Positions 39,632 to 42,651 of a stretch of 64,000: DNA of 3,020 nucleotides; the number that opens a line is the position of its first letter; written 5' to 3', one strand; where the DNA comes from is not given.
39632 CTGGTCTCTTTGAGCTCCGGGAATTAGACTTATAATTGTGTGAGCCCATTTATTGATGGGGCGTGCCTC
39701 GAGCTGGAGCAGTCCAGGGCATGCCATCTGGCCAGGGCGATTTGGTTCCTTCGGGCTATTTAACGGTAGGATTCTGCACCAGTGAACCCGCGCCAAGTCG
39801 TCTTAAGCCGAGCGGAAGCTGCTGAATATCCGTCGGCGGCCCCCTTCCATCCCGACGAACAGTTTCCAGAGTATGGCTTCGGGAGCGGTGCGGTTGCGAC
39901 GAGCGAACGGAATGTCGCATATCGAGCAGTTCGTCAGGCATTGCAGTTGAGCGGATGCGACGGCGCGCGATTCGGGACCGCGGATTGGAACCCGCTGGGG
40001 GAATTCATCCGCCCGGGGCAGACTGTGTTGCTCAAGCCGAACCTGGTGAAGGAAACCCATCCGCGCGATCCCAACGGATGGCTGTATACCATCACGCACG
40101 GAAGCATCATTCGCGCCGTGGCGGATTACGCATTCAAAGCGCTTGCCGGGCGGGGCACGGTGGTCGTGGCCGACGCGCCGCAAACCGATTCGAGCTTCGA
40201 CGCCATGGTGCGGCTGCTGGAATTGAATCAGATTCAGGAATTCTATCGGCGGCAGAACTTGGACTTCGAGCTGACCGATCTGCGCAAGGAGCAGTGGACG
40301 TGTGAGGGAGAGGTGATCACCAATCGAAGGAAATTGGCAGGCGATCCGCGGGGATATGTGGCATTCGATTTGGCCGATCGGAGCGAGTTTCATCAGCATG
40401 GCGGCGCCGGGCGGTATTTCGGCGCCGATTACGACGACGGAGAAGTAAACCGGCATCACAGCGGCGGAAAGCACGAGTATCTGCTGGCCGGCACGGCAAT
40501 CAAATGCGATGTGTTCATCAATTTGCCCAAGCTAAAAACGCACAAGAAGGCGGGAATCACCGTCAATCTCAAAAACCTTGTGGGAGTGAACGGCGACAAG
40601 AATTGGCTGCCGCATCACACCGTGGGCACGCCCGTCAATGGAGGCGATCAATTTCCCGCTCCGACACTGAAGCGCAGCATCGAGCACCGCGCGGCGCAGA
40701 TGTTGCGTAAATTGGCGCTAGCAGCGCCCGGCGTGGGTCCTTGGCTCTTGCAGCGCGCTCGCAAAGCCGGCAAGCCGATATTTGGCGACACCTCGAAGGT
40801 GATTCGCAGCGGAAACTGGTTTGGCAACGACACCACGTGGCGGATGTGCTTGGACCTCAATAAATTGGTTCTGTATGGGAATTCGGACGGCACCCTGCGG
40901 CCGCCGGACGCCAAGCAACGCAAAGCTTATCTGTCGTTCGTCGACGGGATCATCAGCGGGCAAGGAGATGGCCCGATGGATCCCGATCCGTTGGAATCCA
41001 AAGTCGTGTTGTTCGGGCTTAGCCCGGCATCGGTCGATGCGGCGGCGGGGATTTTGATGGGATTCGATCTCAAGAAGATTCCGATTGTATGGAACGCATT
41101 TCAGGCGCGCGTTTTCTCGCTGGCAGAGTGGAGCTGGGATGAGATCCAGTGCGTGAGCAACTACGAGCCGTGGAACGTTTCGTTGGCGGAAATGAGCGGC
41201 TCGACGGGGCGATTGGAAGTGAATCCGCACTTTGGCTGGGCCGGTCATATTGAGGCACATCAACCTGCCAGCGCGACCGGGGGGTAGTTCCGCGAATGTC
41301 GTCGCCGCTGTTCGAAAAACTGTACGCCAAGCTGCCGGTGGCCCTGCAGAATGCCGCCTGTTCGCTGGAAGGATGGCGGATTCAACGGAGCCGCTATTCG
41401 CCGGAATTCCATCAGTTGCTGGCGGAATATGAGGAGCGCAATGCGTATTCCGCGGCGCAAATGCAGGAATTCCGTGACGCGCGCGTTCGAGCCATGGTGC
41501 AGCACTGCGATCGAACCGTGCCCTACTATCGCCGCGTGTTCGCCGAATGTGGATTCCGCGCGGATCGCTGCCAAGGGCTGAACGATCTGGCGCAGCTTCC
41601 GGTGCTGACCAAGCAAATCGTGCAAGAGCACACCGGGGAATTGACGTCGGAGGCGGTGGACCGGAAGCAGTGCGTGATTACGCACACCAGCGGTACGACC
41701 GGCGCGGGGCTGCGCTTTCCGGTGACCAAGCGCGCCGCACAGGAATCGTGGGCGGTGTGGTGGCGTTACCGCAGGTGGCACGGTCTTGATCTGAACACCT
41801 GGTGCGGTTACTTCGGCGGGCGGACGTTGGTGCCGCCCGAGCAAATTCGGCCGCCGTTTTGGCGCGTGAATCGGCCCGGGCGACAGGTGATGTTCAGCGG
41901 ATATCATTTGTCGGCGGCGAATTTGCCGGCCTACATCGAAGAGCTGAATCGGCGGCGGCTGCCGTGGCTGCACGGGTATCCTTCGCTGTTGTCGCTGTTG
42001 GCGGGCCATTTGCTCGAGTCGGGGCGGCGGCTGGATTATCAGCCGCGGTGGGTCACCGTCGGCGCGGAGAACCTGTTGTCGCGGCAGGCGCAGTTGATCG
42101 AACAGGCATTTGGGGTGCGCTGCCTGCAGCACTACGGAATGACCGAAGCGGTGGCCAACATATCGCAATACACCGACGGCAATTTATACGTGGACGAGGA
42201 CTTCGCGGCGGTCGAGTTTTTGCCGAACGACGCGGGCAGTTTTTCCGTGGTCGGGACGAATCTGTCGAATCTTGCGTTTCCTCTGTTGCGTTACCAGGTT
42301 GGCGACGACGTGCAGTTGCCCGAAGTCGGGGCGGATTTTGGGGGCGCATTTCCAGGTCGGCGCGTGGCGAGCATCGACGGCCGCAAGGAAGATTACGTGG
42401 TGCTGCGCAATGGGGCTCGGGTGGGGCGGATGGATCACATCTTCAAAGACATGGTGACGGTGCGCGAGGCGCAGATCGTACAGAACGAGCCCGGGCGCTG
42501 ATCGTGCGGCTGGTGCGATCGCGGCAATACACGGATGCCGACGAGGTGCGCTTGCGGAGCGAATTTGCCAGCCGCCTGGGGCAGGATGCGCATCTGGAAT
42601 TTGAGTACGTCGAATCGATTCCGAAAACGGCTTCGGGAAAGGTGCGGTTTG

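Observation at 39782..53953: ACP-centred sugar-acylation module inside the EPS operon: DUF362, CapK-like ligase, DegT, NeuD::VOC, ACP, FkbH-like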

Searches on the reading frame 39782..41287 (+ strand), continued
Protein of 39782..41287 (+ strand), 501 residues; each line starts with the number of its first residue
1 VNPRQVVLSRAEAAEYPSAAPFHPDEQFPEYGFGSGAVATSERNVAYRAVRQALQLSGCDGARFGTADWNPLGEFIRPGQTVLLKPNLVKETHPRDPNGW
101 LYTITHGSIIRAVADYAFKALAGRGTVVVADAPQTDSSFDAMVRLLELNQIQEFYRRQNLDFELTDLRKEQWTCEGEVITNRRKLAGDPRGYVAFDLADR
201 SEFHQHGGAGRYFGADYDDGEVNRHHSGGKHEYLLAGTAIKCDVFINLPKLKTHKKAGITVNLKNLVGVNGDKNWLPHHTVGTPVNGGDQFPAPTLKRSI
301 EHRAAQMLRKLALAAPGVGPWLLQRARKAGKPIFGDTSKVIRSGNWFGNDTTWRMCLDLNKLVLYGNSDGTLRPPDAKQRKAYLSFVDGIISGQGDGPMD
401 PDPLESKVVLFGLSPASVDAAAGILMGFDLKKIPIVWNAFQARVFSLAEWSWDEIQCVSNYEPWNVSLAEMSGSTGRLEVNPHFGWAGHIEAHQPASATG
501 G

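Call 42: find_encoding_contigs(protein=P0158, flank=10000, max_places=1)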
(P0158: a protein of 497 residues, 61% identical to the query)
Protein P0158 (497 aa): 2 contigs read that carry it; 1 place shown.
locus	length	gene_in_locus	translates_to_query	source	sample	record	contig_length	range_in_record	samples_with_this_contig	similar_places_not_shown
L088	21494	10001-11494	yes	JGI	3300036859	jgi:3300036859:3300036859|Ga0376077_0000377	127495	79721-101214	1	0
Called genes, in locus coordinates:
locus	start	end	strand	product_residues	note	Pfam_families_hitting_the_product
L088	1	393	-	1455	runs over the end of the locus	PF15902:Sortilin-Vps10 (faint), PF25852:DUF6242_C (faint)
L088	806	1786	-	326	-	PF00953:Glycos_transf_4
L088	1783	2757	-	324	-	PF01073:3Beta_HSD, PF01370:Epimerase, PF02719:Polysacc_synt_2, PF04321:RmlD_sub_bind, PF13460:NAD_binding_10, PF16363:GDP_Man_Dehyd, PF07993:NAD_binding_4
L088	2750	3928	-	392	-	PF13439:Glyco_transf_4 (weak), PF13579:Glyco_trans_4_4, PF00534:Glycos_transf_1, PF13692:Glyco_trans_1_4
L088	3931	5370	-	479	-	PF13231:PMT_2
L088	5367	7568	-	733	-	PF00107:ADH_zinc_N, PF01408:GFO_IDH_MocA, PF22725:GFO_IDH_MocA_C3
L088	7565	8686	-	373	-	PF13579:Glyco_trans_4_4 (weak), PF00534:Glycos_transf_1 (weak), PF13692:Glyco_trans_1_4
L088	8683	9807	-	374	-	PF13439:Glyco_transf_4, PF13579:Glyco_trans_4_4, PF20706:GT4-conflict (weak), PF00534:Glycos_transf_1, PF13692:Glyco_trans_1_4, PF13524:Glyco_trans_1_2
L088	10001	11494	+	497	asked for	PF04015:DUF362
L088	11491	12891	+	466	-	PF27533:CapK_C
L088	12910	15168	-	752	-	PF16889:Hepar_II_III_N, PF07940:Hepar_II_III_C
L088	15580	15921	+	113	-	-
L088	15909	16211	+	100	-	-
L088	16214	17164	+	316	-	PF00535:Glycos_transf_2, PF10111:Glyco_tranf_2_2, PF13641:Glyco_tranf_2_3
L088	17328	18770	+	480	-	PF12706:Lactamase_B_2 (weak)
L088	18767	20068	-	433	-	PF03721:UDPG_MGDP_dh_N, PF00984:UDPG_MGDP_dh, PF03720:UDPG_MGDP_dh_C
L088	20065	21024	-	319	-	PF01073:3Beta_HSD, PF01370:Epimerase, PF02719:Polysacc_synt_2, PF04321:RmlD_sub_bind, PF05368:NmrA (weak), PF07993:NAD_binding_4, PF13460:NAD_binding_10, PF16363:GDP_Man_Dehyd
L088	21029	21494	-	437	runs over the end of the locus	PF03446:NAD_binding_2, PF03721:UDPG_MGDP_dh_N, PF00984:UDPG_MGDP_dh, PF03720:UDPG_MGDP_dh_C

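Call 74: predict_structure(alignment_id=A2)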
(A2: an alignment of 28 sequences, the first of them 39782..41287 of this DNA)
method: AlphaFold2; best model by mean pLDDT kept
length: 501 residues; sequences in the alignment: 28
mean_pLDDT: 85.8   pTM: 0.88
mean pLDDT of the five models: 85.8, 81.5, 80.9, 80.3, 80.1
residues with pLDDT >= 90: 285; 70-90: 140; 50-70: 61; < 50: 15
segments of 3 or more residues with pLDDT < 50: 287-292, 496-501
pLDDT, mean of each block of 10 residues (from residue 1): 96 92 89 66 91 97 96 98 95 77 91 97 96 89 94 95 94 75 91 94 79 63 78 94 97 88 91 62 48 65 76 77 79 70 59 91 97 94 97 77 91 98 96 94 94 97 95 89 87 58 33
secondary structure, 60 per line:
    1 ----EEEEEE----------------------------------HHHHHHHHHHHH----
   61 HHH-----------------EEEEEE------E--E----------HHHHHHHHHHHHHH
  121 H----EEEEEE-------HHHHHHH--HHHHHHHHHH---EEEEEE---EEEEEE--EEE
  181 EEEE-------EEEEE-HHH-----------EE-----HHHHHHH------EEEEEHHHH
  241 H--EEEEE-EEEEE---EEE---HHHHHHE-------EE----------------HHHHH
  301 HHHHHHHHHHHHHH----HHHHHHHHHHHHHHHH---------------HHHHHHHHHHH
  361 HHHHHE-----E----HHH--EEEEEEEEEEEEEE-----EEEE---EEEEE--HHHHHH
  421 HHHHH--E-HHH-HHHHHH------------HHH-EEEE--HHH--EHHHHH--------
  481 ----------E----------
elements in order: E5-10 H45-56 E81-86 H107-121 E126-131 H139-145 H148-157 E161-166 E170-175 E178-184 E192-196 H219-225 E232-236 H237-241 E244-248 E250-254 E258-260 H264-269 H296-314 H319-334 H350-365 E382-395 E401-404 E408-412 H415-425 H434-439 E456-459 H468-472

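Call 76: fold_search(model_id=the predicted structure, library=pdb)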
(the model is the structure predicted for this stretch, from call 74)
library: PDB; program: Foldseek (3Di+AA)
matches with E <= 10: 684; with E <= 0.001: 4
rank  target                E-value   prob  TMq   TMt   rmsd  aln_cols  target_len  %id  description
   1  9q3k_A                2.1e-04  1.00  0.23  0.24   7.7       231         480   11  Structure of LarA-like nickel-pincer nucleotide cofactor-utilizing enzyme with a single catalytic histidine residue fr (released 2025-09-24)
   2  4nar                  4.6e-04  1.00  0.27  0.32   8.9       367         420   10  Crystal Structure of the Q9WYS3 protein from Thermotoga maritima. Northeast Structural Genomics Consortium Target VR152 (released 2013-11-06)
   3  9q3j_H                7.0e-04  1.00  0.23  0.25   7.6       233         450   13  Structures of LarA-like nickel-pincer nucleotide cofactor-utilizing enzyme with a single catalytic histidine residue f (released 2025-09-17)
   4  8ezf                  8.8e-04  0.99  0.20  0.24   7.3       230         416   11  A tethered niacin-derived pincer complex with a nickel-carbon or sulfite-carbon bond in lactate racemase R98A/R100A vari (released 2023-01-25)
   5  9q3j_E                1.1e-03  1.00  0.23  0.25   7.4       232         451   12  Structures of LarA-like nickel-pincer nucleotide cofactor-utilizing enzyme with a single catalytic histidine residue f (released 2025-09-17)
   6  9q3j_G                1.2e-03  0.99  0.23  0.25   7.4       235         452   11  Structures of LarA-like nickel-pincer nucleotide cofactor-utilizing enzyme with a single catalytic histidine residue f (released 2025-09-17)
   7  9q3j_D                1.6e-03  0.99  0.22  0.25   7.6       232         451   11  Structures of LarA-like nickel-pincer nucleotide cofactor-utilizing enzyme with a single catalytic histidine residue f (released 2025-09-17)
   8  8ezh                  1.8e-03  0.99  0.20  0.24   5.0       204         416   11  A tethered niacin-derived pincer complex with a nickel-carbon bond in lactate racemase R98A/R100A variant modeled with s (released 2023-01-25)
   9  5huq_B                2.3e-03  1.00  0.22  0.25   4.7       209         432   13  A tethered niacin-derived pincer complex with a nickel-carbon bond in lactate racemase (released 2016-02-10)
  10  9q3j_A                3.9e-03  0.99  0.23  0.25   7.3       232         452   11  Structures of LarA-like nickel-pincer nucleotide cofactor-utilizing enzyme with a single catalytic histidine residue f (released 2025-09-17)
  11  2yjg_A                5.5e-03  0.97  0.22  0.26   7.4       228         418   13  Structure of the lactate racemase apoprotein from Thermoanaerobacterium thermosaccharolyticum (released 2012-05-30)
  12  7s91                  6.6e-03  0.96  0.21  0.25   7.9       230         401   13  Structure of the malate racemase mar2 apoprotein from Thermoanaerobacterium thermosaccharolyticum at 2.25 angstroms reso (released 2021-10-13)
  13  5huq_A                7.4e-03  0.77  0.22  0.24  13.3       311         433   12  A tethered niacin-derived pincer complex with a nickel-carbon bond in lactate racemase (released 2016-02-10)
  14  6c1w_A                9.9e-03  0.97  0.23  0.26   6.2       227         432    9  A tethered niacin-derived pincer complex with a nickel-carbon or sulfite-carbon bond in lactate racemase (released 2018-03-14)
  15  2yjg_B                3.0e-02  0.57  0.19  0.22  10.6       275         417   11  Structure of the lactate racemase apoprotein from Thermoanaerobacterium thermosaccharolyticum (released 2012-05-30)
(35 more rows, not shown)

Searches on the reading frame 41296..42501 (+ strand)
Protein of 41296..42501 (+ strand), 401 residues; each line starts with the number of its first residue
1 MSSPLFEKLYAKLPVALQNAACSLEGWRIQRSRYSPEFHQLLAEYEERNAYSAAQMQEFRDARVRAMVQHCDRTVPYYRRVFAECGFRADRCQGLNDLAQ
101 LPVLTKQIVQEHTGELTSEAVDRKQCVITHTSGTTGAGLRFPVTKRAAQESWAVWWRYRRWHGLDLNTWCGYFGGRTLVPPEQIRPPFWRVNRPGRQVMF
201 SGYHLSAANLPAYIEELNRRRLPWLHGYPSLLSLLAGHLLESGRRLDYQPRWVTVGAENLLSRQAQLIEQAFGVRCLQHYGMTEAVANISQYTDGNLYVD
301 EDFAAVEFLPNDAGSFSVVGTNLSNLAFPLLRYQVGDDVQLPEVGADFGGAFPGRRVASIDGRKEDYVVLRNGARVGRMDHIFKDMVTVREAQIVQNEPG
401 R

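Call 4: search_protein_families(library=pfam, proteins=[window:41296-42501:+], max_evalue=0.01)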
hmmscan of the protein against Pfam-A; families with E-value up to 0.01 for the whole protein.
window:41296-42501:+ (401 aa): 1 family
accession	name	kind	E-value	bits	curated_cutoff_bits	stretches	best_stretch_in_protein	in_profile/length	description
PF00501.34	AMP-binding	-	1.1e-06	28.1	29.9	1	211-290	245-329/384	AMP-binding enzyme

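Call 7: search_protein_families(library=ncbifam, proteins=[window:41296-42501:+], max_evalue=0.001)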
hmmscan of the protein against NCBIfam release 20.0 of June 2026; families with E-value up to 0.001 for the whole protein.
window:41296-42501:+ (401 aa): 9 families
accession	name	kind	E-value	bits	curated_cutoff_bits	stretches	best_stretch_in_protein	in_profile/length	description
NF045666.1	DVU1553_fam_AMP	equivalog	2.9e-18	66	300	2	48-146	15-112/331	DVU_1553 family AMP-dependent CoA ligase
TIGR02155.1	PA_CoA_ligase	equivalog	3.2e-16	58.9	646.3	2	52-138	4-90/422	phenylacetate--CoA ligase PaaK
NF041878.1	paak_haloarch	equivalog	6.2e-16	58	700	2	46-137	3-94/427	phenylacetate--CoA ligase PaaK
NF053551.1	FlxY_rubin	equivalog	5.1e-14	51.8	520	1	51-146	4-98/424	flexirubin biosynthesis putative acyl-CoA ligase FlxY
TIGR02304.1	aden_form_hyp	equivalog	2.3e-09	36.8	251.9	1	208-388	174-348/430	F390 synthetase-related protein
TIGR03335.1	F390_ftsA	equivalog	3.1e-07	29.5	458.7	1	54-159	12-115/445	coenzyme F390 synthetase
TIGR01733.1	AA-adenyl-dom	subfamily_domain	1.9e-06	27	317.4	1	213-289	203-277/409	amino acid adenylation domain-containing protein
NF005858.0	PRK07787.1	subfamily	0.00018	20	575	0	249-296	243-290/471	acyl-CoA synthetase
NF004837.0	PRK06187.1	subfamily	0.00039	18.8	476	0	215-288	254-326/531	long-chain-fatty-acid--CoA ligase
